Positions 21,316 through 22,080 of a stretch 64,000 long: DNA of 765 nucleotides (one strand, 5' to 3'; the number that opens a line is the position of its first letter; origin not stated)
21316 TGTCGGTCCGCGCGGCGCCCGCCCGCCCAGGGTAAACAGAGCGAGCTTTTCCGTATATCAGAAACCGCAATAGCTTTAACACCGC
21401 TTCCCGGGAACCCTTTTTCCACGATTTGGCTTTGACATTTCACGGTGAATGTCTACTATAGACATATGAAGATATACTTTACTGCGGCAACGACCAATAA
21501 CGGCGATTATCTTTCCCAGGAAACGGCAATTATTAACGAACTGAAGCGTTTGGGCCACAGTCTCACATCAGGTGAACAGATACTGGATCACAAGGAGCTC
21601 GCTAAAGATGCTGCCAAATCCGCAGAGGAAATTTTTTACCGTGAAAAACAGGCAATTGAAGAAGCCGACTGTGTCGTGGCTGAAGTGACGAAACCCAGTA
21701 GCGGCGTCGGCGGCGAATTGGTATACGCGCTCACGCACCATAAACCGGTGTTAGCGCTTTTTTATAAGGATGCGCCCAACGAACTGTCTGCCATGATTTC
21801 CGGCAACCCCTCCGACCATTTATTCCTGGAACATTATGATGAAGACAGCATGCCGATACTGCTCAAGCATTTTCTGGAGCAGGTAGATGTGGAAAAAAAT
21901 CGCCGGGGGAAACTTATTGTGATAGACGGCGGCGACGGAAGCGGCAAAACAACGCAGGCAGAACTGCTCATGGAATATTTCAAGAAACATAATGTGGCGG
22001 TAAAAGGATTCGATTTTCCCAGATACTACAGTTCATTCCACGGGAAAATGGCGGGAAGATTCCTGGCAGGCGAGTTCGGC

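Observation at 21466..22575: Nucleoside 2-deoxyribosyltransferase-like domain fused to dTMP kinase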

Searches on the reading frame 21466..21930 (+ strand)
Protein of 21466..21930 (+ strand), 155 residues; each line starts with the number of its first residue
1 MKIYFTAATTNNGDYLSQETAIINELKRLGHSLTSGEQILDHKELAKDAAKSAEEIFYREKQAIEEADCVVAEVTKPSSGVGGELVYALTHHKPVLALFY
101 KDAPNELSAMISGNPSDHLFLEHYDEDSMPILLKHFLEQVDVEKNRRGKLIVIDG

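Call 3: search_protein_families(library=pfam, proteins=[window:21466-21930:+], max_evalue=1)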
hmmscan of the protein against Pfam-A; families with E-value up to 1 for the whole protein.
window:21466-21930:+ (155 aa): 3 families
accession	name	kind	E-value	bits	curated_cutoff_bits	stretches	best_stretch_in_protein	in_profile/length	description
PF05014.21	Nuc_deoxyrib_tr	-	9.1e-09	35.9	28.8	1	3-104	1-102/117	Nucleoside 2-deoxyribosyltransferase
PF15891.11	Nuc_deoxyri_tr2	-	0.13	13.1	30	1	45-97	46-100/105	Nucleoside 2-deoxyribosyltransferase like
PF18030.7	Rimk_N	-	0.19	12.5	26.4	1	21-78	17-69/94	RimK PreATP-grasp domain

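Call 4: search_protein_families(library=ncbifam, proteins=[window:21466-21930:+], max_evalue=1)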
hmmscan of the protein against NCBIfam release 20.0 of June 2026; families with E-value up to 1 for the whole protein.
window:21466-21930:+ (155 aa): 2 families
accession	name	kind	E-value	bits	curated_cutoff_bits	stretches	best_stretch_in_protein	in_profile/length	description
NF010544.0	PRK13934.1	equivalog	0.028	13.6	325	1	56-124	18-79/266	stationary phase survival protein SurE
NF007709.0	PRK10404.1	equivalog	0.1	13.1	139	1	44-82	49-85/101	stress response protein ElaB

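Call 5: search_solved_structures(query=window:21466-21930:+, max_evalue=10, show_alignments=4)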
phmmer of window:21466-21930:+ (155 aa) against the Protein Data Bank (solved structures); distinct sequences matched with E-value up to 10: 14.
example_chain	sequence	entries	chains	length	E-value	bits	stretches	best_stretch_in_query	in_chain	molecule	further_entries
4fyh_A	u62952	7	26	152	5.1e-13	52.5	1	3-144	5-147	Deoxyribonucleoside 5'-monophosphate N-glycosidase | 2'-deoxynucleoside 5'-phosphate N-hydrolase 1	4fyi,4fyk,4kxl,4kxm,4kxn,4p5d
2klh_A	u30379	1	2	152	6.7e-13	52.1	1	3-144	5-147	c-Myc-responsive protein Rcl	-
2khz_A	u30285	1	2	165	8.3e-13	51.8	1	3-139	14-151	c-Myc-responsive protein Rcl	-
9i3q_A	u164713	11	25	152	1.6e-12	50.9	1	16-145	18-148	5-hydroxymethyl-dUMP N-hydrolase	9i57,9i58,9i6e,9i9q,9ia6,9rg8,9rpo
4p5e_A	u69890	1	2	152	4e-12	49.6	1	16-143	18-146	2'-deoxynucleoside 5'-phosphate N-hydrolase 1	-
9da1_A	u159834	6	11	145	9.9e-12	48.3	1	16-138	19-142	5-hydroxymethyl-dUMP N-hydrolase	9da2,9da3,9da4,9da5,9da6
8os9_A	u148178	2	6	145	9.9e-12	48.3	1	16-138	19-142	2'-deoxynucleoside 5'-phosphate N-hydrolase 1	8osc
8qhr_A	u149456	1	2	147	1.1e-11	48.2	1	16-138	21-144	2'-deoxynucleoside 5'-phosphate N-hydrolase 1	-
8rqd_C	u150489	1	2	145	1.6e-11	47.7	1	20-138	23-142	2'-deoxynucleoside 5'-phosphate N-hydrolase 1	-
8rps_C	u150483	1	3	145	1.6e-11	47.6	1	16-138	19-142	2'-deoxynucleoside 5'-phosphate N-hydrolase 1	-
8rpt_B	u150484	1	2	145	2.1e-11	47.2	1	16-138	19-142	2'-deoxynucleoside 5'-phosphate N-hydrolase 1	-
8qhq_A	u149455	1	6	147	2.8e-11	46.9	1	16-138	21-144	2'-deoxynucleoside 5'-phosphate N-hydrolase 1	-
5lfz_A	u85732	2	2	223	0.29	14.4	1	30-89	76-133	ArCE4A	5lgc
8fbo_A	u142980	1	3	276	2.1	11.6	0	15-80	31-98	KWOCA_102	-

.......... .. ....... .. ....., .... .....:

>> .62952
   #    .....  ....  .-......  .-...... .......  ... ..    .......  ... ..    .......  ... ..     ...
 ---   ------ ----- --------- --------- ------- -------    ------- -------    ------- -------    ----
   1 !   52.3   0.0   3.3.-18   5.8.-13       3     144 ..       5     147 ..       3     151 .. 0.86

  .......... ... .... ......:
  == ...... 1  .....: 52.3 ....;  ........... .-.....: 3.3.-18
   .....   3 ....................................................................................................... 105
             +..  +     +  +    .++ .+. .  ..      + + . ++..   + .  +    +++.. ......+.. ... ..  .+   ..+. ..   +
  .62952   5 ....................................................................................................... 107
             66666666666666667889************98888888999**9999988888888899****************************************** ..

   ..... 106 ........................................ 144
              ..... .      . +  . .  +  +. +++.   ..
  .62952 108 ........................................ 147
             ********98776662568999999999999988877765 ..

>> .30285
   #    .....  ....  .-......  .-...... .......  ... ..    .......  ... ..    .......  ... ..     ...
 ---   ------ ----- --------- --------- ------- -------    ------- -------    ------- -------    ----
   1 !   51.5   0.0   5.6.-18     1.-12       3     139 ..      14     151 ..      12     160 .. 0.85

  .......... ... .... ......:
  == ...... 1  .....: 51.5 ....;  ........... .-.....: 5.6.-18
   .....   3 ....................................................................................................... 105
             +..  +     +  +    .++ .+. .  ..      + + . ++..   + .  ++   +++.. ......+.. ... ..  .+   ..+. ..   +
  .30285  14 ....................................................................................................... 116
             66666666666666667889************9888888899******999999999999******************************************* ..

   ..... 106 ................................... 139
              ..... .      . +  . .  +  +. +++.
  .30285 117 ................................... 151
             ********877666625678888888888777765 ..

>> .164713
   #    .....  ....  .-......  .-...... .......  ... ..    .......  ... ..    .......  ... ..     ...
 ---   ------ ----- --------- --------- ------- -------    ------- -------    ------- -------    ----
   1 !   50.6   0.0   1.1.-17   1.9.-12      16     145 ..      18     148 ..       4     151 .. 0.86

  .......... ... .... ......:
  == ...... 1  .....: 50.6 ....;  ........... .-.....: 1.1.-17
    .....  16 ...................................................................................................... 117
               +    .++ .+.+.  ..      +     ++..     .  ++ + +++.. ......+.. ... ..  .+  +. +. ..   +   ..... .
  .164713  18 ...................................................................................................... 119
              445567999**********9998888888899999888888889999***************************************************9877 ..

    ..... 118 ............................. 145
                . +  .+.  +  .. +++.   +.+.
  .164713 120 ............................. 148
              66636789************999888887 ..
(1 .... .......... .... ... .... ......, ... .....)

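Call 19: search_protein_representatives(protein=window:21466-21909:+)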
Query: 148 residues. Proteins with E-value up to 0.001 (for the whole library): 897; up to 1e-10: 75; up to 1e-30: 8. The best 150 are listed.
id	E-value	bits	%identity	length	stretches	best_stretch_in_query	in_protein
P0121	1.4e-36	141.8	49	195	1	1-148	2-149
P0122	2.2e-36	141.2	49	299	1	1-148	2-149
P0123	3.4e-35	137.3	50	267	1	2-148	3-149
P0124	5.2e-35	136.7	47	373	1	2-148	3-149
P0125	1.2e-34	135.5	51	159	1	1-147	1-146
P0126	1.4e-34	135.3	46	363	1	1-148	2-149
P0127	1.1e-33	132.4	46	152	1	2-145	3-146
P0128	1.9e-31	125.2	45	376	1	2-148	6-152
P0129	1.4e-27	112.7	43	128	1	1-125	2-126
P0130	6.7e-26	107.2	57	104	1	1-102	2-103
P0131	8.7e-25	103.6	49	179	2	45-148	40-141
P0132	5.9e-23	97.7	43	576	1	1-146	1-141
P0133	5.9e-20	88.0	48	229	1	51-142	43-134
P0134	9.8e-20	87.2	44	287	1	1-142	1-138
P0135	1.6e-19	86.6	33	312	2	2-143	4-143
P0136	7.3e-19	84.4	39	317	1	2-135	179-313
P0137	3.0e-18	82.4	37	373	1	2-145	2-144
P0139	5.2e-18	81.7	29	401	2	1-138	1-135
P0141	2.7e-16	76.1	33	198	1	1-144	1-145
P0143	4.6e-16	75.3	38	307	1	1-148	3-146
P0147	8.3e-15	71.3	37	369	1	1-143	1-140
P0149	3.8e-14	69.2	36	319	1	3-137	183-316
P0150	4.7e-14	68.8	33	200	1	1-137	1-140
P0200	1.8e-10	57.2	45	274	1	1-127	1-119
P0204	2.1e-10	57.0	35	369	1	1-148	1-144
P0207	3.1e-10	56.5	37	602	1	1-137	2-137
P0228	1.2e-09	54.6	35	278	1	2-139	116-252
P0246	2.8e-09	53.4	37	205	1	1-137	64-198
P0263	4.8e-09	52.6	36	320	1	1-137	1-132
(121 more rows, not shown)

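Call 20: search_protein_families(library=pfam, proteins=[P0124, P0132, P0134, P0135, P0136, P0137, P0139, P0143, P0147, P0204], max_evalue=0.001)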
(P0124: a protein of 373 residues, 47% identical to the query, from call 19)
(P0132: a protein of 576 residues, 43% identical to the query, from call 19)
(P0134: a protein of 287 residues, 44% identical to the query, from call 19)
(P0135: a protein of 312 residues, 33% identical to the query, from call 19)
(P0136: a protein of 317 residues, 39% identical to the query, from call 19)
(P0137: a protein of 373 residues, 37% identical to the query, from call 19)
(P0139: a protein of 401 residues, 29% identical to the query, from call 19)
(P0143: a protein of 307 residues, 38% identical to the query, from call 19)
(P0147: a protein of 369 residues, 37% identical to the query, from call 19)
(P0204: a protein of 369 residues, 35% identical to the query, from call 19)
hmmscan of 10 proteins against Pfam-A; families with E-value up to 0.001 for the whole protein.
P0124 (373 aa): 4 families
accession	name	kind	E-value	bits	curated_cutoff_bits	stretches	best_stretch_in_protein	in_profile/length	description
PF02223.23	Thymidylate_kin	-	7e-18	65.4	27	1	154-347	1-174/185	Thymidylate kinase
PF05014.21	Nuc_deoxyrib_tr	-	2.1e-07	31.5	28.8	1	4-105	1-102/117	Nucleoside 2-deoxyribosyltransferase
PF24883.2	NPHP3_N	-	0.00078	20.1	24.8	0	146-202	18-73/164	Nephrocystin 3, N-terminal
PF07693.20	KAP_NTPase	-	0.00083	19.1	20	1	133-229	4-86/293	KAP family P-loop domain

P0132 (576 aa): 4 families
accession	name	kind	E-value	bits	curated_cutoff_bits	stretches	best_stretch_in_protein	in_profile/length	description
PF00265.24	TK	-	1.1e-34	120.2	20.6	1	386-565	2-176/176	Thymidine kinase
PF02223.23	Thymidylate_kin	-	9.6e-13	48.7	27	1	148-340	1-173/185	Thymidylate kinase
PF05014.21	Nuc_deoxyrib_tr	-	0.00017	22.2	28.8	0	3-97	1-100/117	Nucleoside 2-deoxyribosyltransferase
PF01656.29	CbiA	-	0.00018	21.9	25.4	0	146-179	2-35/125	CobQ/CobB/MinD/ParA nucleotide binding domain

P0134 (287 aa): 2 families
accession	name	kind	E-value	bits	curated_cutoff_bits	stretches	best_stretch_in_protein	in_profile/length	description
PF02223.23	Thymidylate_kin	-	5.2e-12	46.3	27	1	149-251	1-98/185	Thymidylate kinase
PF05014.21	Nuc_deoxyrib_tr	-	1e-08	35.8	28.8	1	3-101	1-101/117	Nucleoside 2-deoxyribosyltransferase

P0135 (312 aa): 1 family
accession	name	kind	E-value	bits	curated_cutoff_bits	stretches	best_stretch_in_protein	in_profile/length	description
PF05014.21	Nuc_deoxyrib_tr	-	9.1e-28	97.2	28.8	2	5-98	1-97/117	Nucleoside 2-deoxyribosyltransferase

P0136 (317 aa): 2 families
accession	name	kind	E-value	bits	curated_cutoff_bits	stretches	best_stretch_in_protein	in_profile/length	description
PF01931.24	NTPase_I-T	-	7.4e-47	159.6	25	1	6-168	1-161/162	Protein of unknown function DUF84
PF05014.21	Nuc_deoxyrib_tr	-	4.1e-14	53.1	28.8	1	180-281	1-101/117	Nucleoside 2-deoxyribosyltransferase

P0137 (373 aa): 3 families
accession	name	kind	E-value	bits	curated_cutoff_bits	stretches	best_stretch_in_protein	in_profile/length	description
PF02223.23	Thymidylate_kin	-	6.3e-24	85.1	27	1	154-346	1-173/185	Thymidylate kinase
PF01712.25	dNK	-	2.2e-07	31.3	27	1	152-367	1-198/203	Deoxynucleoside kinase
PF05014.21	Nuc_deoxyrib_tr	-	1.1e-05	26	28.8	1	3-101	1-100/117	Nucleoside 2-deoxyribosyltransferase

P0139 (401 aa): 2 families
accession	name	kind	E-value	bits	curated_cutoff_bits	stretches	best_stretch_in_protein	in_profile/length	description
PF05014.21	Nuc_deoxyrib_tr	-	7.1e-12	45.9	28.8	1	3-102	1-100/117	Nucleoside 2-deoxyribosyltransferase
PF18306.6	LDcluster4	-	0.00016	21.8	26.3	0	64-102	91-125/151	SLOG cluster4 family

P0143 (307 aa): 2 families
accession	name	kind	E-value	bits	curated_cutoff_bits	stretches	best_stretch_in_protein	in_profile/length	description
PF02223.23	Thymidylate_kin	-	2.4e-07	31.1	27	1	151-244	1-95/185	Thymidylate kinase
PF05014.21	Nuc_deoxyrib_tr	-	7.6e-06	26.5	28.8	1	5-104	1-102/117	Nucleoside 2-deoxyribosyltransferase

P0147 (369 aa): 1 family
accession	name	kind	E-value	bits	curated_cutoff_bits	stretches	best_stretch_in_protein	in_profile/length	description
PF02223.23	Thymidylate_kin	-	2.3e-19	70.2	27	1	150-340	1-172/185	Thymidylate kinase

P0204 (369 aa): 1 family
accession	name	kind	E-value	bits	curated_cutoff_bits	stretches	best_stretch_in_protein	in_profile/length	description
PF02223.23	Thymidylate_kin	-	1.8e-19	70.6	27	1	149-341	1-173/185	Thymidylate kinase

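Call 21: search_protein_families(library=pfam, proteins=[P0149, P0207, P0228, P0263, P0200, P0122, P0123, P0246, P0141, P0150], max_evalue=0.001)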
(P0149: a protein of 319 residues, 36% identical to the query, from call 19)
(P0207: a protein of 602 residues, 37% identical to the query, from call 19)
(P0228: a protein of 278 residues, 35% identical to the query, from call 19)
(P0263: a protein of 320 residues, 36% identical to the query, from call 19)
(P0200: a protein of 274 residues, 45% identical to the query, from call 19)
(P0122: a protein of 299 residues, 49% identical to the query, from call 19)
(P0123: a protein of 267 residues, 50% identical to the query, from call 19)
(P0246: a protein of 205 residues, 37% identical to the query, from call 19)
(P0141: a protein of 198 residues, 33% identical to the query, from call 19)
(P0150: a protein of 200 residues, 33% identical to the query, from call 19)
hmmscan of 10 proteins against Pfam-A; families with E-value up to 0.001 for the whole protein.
P0149 (319 aa): 3 families
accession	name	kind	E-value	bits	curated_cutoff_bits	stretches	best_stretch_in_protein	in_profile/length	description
PF01931.24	NTPase_I-T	-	1e-44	152.7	25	1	6-169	1-162/162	Protein of unknown function DUF84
PF05014.21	Nuc_deoxyrib_tr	-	3.9e-15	56.5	28.8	1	183-282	1-102/117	Nucleoside 2-deoxyribosyltransferase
PF14359.12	DUF4406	-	0.00071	20.4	22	0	182-274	2-90/91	Domain of unknown function (DUF4406)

P0207 (602 aa): 7 families
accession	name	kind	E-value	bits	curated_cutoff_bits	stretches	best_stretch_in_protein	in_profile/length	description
PF00406.28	ADK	-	4.4e-24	85.8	26.8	1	145-286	2-138/151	Adenylate kinase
PF13207.12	AAA_17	-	1.4e-19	71.1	27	1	146-271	2-128/136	AAA domain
PF05014.21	Nuc_deoxyrib_tr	-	3.2e-07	30.9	28.8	1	4-105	1-102/117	Nucleoside 2-deoxyribosyltransferase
PF13238.12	AAA_18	-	1.2e-06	29.5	29.4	1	142-266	1-112/128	AAA domain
PF00005.33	ABC_tran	-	0.00013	23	25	0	141-193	13-64/137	ABC transporter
PF02223.23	Thymidylate_kin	-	0.00023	21.4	27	0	149-285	6-154/185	Thymidylate kinase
PF13671.12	AAA_33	-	0.0005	20.8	27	0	142-187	2-47/143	AAA domain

P0228 (278 aa): 1 family
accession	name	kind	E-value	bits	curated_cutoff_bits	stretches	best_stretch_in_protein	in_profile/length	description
PF05014.21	Nuc_deoxyrib_tr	-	7.8e-08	32.9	28.8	1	117-221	1-103/117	Nucleoside 2-deoxyribosyltransferase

P0263 (320 aa): 2 families
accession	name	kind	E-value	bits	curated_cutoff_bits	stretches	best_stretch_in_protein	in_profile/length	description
PF14091.12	DUF4269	-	2.2e-53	181.1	28.9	1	157-306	2-151/151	Domain of unknown function (DUF4269)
PF05014.21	Nuc_deoxyrib_tr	-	7.4e-13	49.1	28.8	1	3-99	1-102/117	Nucleoside 2-deoxyribosyltransferase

P0200 (274 aa): 3 families
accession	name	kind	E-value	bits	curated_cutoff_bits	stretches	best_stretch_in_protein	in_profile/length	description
PF00383.29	dCMP_cyt_deam_1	-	5.9e-18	65.1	25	1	137-233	2-95/102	Cytidine and deoxycytidylate deaminase zinc-binding region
PF05014.21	Nuc_deoxyrib_tr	-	1e-13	51.9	28.8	1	3-102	1-103/117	Nucleoside 2-deoxyribosyltransferase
PF08211.18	dCMP_cyt_deam_2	-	1.4e-11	45.1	25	1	137-200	39-102/130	Cytidine and deoxycytidylate deaminase zinc-binding region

P0122 (299 aa): 6 families
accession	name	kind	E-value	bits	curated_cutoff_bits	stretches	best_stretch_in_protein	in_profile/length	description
PF01795.25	Methyltransf_5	-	1.1e-18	68.3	27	1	229-298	224-308/309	MraW methylase family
PF05014.21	Nuc_deoxyrib_tr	-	4e-09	37.1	28.8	1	4-100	1-97/117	Nucleoside 2-deoxyribosyltransferase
PF02223.23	Thymidylate_kin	-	1.8e-07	31.4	27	1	154-238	1-80/185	Thymidylate kinase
PF20720.3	nSTAND3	-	3.4e-05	24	27.2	0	145-183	14-52/155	Novel STAND NTPase 3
PF07693.20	KAP_NTPase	-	0.00036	20.3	20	1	135-192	6-48/293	KAP family P-loop domain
PF13401.12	AAA_22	-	0.00046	20.9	27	0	151-239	7-83/130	AAA domain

P0123 (267 aa): 3 families
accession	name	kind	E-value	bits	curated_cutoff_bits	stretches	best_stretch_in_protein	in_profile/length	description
PF05014.21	Nuc_deoxyrib_tr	-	2.4e-09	37.8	28.8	1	4-100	1-97/117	Nucleoside 2-deoxyribosyltransferase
PF02223.23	Thymidylate_kin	-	1.5e-07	31.7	27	1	154-237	1-79/185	Thymidylate kinase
PF20720.3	nSTAND3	-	0.00077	19.6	27.2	0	150-183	18-51/155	Novel STAND NTPase 3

P0246 (205 aa): 1 family
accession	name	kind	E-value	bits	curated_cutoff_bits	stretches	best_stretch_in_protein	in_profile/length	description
PF05014.21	Nuc_deoxyrib_tr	-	3.3e-13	50.3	28.8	1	66-161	1-98/117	Nucleoside 2-deoxyribosyltransferase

P0141 (198 aa): 1 family
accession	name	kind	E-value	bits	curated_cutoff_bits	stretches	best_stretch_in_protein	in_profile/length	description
PF05014.21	Nuc_deoxyrib_tr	-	2.7e-08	34.4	28.8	1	17-105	15-102/117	Nucleoside 2-deoxyribosyltransferase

P0150 (200 aa): 1 family
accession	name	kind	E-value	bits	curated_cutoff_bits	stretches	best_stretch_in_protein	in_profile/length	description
PF05014.21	Nuc_deoxyrib_tr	-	1.5e-05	25.5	28.8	1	3-107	1-102/117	Nucleoside 2-deoxyribosyltransferase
